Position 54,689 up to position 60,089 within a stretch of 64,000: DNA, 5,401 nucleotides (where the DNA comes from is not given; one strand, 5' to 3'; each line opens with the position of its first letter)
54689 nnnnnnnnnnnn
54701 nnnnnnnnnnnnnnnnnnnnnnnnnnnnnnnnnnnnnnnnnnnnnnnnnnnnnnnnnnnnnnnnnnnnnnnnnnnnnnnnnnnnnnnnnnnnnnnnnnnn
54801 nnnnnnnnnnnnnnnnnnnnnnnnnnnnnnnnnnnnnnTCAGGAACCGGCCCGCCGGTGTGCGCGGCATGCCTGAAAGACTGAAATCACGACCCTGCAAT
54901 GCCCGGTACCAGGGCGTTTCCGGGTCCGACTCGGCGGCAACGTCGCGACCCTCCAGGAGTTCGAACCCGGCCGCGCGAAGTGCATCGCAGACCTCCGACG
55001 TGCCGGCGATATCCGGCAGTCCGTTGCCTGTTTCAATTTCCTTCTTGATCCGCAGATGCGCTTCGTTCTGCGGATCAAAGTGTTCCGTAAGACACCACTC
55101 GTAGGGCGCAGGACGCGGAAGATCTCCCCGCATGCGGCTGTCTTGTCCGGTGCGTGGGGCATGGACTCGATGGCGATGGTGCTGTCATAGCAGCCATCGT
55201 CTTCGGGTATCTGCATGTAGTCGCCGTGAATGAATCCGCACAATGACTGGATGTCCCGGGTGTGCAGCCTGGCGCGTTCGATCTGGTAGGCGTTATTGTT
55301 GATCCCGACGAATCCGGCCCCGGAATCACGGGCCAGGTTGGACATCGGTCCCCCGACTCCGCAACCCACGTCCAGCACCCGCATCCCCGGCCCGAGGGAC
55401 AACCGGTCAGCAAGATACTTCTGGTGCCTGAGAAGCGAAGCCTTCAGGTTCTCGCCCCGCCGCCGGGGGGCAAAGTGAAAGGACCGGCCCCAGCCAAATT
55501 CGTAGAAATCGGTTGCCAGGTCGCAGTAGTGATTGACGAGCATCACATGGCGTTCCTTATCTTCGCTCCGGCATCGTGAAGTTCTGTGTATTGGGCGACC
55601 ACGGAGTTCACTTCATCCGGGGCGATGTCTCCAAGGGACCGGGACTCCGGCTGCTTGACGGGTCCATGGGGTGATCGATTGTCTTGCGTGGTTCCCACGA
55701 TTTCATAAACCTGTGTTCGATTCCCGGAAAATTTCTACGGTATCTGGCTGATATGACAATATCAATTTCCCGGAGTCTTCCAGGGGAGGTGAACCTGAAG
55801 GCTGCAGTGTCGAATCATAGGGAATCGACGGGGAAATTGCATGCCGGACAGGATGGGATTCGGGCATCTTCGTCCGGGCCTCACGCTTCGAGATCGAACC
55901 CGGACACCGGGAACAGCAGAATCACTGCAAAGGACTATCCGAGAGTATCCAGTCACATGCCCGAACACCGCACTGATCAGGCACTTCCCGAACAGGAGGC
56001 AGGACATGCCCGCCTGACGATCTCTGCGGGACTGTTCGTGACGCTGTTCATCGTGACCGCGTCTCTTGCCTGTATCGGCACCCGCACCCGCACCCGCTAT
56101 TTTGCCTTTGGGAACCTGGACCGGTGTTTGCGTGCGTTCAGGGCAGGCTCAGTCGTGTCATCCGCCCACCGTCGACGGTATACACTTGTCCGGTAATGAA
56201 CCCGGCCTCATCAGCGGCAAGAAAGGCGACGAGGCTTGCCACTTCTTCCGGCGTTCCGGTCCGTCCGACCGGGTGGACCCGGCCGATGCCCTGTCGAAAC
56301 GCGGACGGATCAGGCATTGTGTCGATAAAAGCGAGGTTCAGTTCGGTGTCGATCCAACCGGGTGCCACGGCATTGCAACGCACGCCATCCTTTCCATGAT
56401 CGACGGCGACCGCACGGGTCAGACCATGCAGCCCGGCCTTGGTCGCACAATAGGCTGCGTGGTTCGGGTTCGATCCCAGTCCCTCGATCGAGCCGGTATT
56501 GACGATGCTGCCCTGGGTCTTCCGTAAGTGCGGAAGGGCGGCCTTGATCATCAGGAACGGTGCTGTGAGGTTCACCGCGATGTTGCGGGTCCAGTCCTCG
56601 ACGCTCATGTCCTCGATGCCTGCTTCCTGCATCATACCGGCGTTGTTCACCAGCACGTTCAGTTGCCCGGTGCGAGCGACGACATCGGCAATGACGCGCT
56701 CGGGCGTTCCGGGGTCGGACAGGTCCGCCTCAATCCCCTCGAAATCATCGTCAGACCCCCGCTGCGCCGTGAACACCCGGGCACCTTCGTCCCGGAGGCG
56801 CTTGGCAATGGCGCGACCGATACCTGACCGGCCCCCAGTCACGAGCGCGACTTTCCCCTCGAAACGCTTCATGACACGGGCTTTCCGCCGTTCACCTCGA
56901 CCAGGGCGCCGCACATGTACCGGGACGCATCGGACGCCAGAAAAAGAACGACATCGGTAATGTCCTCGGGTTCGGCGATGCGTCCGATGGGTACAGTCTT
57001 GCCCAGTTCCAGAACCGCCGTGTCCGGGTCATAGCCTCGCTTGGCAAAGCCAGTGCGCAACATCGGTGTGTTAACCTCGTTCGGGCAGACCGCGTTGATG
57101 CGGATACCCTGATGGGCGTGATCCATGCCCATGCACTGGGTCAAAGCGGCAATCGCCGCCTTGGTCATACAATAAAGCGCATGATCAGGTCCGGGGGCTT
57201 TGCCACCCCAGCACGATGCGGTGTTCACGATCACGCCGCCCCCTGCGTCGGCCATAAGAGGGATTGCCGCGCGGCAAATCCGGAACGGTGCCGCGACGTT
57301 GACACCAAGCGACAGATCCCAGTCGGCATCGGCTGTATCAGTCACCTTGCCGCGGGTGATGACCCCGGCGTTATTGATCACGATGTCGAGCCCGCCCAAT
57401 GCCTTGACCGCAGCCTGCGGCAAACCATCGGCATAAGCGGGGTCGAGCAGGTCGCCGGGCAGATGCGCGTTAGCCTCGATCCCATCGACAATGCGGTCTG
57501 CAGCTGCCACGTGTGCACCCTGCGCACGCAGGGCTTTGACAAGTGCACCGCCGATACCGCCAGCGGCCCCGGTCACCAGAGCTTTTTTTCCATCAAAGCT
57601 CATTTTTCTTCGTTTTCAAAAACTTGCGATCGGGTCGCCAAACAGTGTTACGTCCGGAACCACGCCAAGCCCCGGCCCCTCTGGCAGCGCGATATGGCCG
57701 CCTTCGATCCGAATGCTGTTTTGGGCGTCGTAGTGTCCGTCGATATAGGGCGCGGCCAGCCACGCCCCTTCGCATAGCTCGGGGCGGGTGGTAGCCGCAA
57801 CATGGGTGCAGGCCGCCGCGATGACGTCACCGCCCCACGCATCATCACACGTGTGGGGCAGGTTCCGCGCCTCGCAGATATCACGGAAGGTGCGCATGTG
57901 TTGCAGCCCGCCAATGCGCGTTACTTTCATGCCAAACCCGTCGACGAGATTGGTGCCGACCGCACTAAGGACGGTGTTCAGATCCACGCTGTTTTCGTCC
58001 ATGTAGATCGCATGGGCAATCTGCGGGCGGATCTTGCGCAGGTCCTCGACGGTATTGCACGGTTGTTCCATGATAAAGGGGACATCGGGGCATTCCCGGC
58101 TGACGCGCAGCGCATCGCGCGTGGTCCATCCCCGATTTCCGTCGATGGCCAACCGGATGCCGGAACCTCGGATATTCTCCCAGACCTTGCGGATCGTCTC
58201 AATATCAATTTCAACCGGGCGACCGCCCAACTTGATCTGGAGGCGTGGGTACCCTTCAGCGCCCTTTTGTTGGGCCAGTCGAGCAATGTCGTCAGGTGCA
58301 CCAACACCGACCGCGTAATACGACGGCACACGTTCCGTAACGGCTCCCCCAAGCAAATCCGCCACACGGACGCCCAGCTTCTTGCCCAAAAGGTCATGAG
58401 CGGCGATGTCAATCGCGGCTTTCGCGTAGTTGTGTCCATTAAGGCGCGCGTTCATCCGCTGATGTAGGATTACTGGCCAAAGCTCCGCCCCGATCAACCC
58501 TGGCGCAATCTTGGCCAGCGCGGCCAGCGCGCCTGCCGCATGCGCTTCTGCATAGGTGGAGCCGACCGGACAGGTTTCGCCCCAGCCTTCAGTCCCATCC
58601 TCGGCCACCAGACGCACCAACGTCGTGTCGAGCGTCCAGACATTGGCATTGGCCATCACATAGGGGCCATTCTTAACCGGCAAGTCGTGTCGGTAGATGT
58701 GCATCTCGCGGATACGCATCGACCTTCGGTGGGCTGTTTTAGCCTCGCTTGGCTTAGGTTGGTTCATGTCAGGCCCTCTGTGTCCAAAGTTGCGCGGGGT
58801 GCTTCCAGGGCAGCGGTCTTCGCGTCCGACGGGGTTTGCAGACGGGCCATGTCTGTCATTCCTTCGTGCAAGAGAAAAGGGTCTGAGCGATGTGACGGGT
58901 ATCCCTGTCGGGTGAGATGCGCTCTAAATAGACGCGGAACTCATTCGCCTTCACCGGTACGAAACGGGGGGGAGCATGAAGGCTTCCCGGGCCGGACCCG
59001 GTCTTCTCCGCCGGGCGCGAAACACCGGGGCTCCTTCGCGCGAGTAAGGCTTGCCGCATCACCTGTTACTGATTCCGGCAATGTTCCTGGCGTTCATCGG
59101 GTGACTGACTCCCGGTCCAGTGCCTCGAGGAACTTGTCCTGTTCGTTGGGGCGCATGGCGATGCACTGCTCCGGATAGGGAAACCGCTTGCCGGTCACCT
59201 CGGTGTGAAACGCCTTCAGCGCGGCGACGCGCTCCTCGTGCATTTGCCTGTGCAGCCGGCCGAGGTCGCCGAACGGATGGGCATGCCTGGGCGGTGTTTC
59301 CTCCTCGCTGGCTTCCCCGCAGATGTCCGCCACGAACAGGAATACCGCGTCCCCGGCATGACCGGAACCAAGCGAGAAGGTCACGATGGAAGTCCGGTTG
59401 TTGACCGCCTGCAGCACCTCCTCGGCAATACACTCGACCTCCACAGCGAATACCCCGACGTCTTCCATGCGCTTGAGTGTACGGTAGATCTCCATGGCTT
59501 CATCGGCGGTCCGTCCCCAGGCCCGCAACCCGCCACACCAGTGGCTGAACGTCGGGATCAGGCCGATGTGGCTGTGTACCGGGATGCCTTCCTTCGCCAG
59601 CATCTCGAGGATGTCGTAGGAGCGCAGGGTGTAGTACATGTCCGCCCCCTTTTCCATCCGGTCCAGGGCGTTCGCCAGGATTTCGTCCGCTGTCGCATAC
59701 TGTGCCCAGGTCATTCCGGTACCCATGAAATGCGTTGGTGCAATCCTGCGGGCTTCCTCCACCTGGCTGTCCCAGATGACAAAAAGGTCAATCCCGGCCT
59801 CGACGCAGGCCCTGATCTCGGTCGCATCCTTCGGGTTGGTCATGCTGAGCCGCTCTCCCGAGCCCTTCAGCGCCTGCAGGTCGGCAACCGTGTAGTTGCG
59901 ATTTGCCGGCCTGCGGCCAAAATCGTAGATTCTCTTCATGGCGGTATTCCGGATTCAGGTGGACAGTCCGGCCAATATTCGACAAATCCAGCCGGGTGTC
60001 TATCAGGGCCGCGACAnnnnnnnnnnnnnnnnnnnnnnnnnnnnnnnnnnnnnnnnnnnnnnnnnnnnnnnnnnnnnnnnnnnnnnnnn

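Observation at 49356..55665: Asymmetric decay of the locus: core epoxidase-cyclase intact, all flanking tailoring and supply genes broken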

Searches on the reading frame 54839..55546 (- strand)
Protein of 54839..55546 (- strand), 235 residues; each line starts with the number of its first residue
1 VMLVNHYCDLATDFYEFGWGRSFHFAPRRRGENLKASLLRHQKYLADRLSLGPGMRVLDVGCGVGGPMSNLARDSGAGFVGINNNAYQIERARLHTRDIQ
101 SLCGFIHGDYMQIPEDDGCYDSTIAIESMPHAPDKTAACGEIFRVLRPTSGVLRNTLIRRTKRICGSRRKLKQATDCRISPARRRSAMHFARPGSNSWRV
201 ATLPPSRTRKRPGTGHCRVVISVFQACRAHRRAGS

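Call 4: search_protein_families(library=pfam, proteins=[window:54839-55546:-], max_evalue=0.01)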
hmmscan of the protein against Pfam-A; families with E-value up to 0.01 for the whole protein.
window:54839-55546:- (235 aa): 8 families
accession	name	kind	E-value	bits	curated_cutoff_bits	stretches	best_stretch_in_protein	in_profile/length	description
PF08241.18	Methyltransf_11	-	4.6e-14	53.3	21.2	1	58-149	1-90/95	Methyltransferase domain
PF13649.12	Methyltransf_25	-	9.5e-14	52.3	27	1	57-148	1-95/97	Methyltransferase domain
PF13847.12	Methyltransf_31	-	6.1e-13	49.1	27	1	53-153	3-108/145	Methyltransferase domain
PF02353.26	CMAS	-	2.7e-10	40.5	27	1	6-159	13-169/273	Mycolic acid cyclopropane synthetase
PF13489.12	Methyltransf_23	-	7e-08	32.8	27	1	48-157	15-119/164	Methyltransferase domain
PF08242.18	Methyltransf_12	-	1e-06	29.8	30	1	58-149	1-95/98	Methyltransferase domain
PF01209.24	Ubie_methyltran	-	2.5e-06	27.5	20.1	1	44-150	38-147/233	ubiE/COQ5 methyltransferase family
PF01135.25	PCMT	-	0.0011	19.2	20.3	1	42-125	62-148/210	Protein-L-isoaspartate(D-aspartate) O-methyltransferase (PCMT)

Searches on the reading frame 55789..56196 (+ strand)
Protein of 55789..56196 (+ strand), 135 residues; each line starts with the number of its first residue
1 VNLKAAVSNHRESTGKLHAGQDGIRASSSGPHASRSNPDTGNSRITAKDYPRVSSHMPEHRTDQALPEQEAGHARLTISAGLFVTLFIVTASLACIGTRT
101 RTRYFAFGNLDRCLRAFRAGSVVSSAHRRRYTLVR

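Call 36: search_protein_families(library=pfam, proteins=[window:55789-56196:+], max_evalue=1)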
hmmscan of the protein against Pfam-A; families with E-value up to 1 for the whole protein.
window:55789-56196:+ (135 aa): 0 families

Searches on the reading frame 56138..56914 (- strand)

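Call 4: search_protein_families(library=pfam, proteins=[window:56138-56914:-], max_evalue=0.01)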
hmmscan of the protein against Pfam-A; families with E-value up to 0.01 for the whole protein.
window:56138-56914:- (258 aa): 6 families
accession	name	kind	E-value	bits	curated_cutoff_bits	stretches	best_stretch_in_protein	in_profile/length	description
PF13561.12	adh_short_C2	-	4.3e-61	206.9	27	1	29-250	5-234/236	Enoyl-(Acyl carrier protein) reductase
PF00106.31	adh_short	-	1.5e-48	165.4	26.6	1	21-193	1-187/195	short chain dehydrogenase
PF08659.16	KR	-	6.3e-12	46.2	22.6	1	23-168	3-162/180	KR domain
PF23441.1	SDR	-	1.9e-11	44.3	27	1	44-250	49-254/258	SDR-like rossmann domain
PF01370.27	Epimerase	-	0.00013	21.9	20.9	1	23-78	1-63/240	NAD dependent epimerase/dehydratase family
PF08643.16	DUF1776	-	0.0046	16.8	25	1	99-178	106-189/294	Fungal family of unknown function (DUF1776)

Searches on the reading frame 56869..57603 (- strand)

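Call 36: search_protein_families(library=pfam, proteins=[window:56869-57603:-], max_evalue=1)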
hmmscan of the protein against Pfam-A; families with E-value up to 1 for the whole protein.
window:56869-57603:- (244 aa): 8 families
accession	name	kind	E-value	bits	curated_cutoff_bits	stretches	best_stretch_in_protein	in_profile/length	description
PF13561.12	adh_short_C2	-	3.1e-47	161.6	27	1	12-240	1-234/236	Enoyl-(Acyl carrier protein) reductase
PF00106.31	adh_short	-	3e-41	141.5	26.6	1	6-184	1-189/195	short chain dehydrogenase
PF01370.27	Epimerase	-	5.9e-06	26.3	20.9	1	8-116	1-105/240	NAD dependent epimerase/dehydratase family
PF04321.23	RmlD_sub_bind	-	0.0031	17.1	27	1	7-113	2-89/287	RmlD substrate binding domain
PF13460.12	NAD_binding_10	-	0.011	16.1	27.2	1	12-120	1-88/184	NAD(P)H-binding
PF05368.20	NmrA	-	0.051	13.6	27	1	6-38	3-35/298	NmrA-like family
PF08659.16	KR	-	0.053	13.9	22.6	0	9-31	4-26/180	KR domain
PF00107.32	ADH_zinc_N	-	0.13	12.7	31.8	1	16-80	1-67/129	Zinc-binding dehydrogenase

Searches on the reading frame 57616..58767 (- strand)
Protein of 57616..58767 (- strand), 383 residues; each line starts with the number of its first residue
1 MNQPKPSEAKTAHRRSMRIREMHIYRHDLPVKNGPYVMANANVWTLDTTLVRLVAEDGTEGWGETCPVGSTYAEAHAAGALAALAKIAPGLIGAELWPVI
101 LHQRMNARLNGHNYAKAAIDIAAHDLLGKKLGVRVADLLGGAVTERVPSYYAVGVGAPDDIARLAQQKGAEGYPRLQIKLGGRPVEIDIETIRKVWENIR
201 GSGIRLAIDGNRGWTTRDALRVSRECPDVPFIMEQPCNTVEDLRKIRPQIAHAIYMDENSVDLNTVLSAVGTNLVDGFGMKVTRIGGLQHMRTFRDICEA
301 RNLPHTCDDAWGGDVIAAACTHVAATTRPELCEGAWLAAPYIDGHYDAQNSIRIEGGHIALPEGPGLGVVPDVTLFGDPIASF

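Call 36: search_protein_families(library=pfam, proteins=[window:57616-58767:-], max_evalue=1)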
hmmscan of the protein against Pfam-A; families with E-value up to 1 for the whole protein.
window:57616-58767:- (383 aa): 4 families
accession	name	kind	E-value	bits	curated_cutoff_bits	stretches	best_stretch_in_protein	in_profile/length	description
PF13378.12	MR_MLE_C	-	2.6e-41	142.2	29.4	1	161-372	2-216/219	Enolase C-terminal domain-like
PF02746.21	MR_MLE_N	-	9.8e-16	58.5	22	1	28-140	9-117/117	Mandelate racemase / muconate lactonizing enzyme, N-terminal domain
PF21508.2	MenC_N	-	0.002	18.7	27.3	1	20-78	2-58/94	MenC, N-terminal domain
PF08012.16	DUF1702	-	0.038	13.3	25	1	105-169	65-126/319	Protein of unknown function (DUF1702)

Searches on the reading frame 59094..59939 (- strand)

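Call 36: search_protein_families(library=pfam, proteins=[window:59094-59939:-], max_evalue=1)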
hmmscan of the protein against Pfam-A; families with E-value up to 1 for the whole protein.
window:59094-59939:- (281 aa): 2 families
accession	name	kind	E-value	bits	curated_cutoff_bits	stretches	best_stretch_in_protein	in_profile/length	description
PF02548.21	Pantoate_transf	-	5.7e-31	108.3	28.7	2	64-254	71-257/259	Ketopantoate hydroxymethyltransferase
PF03481.19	Sua5_C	-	0.25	12.3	22.9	0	142-182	89-130/136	Threonylcarbamoyl-AMP synthase, C-terminal domain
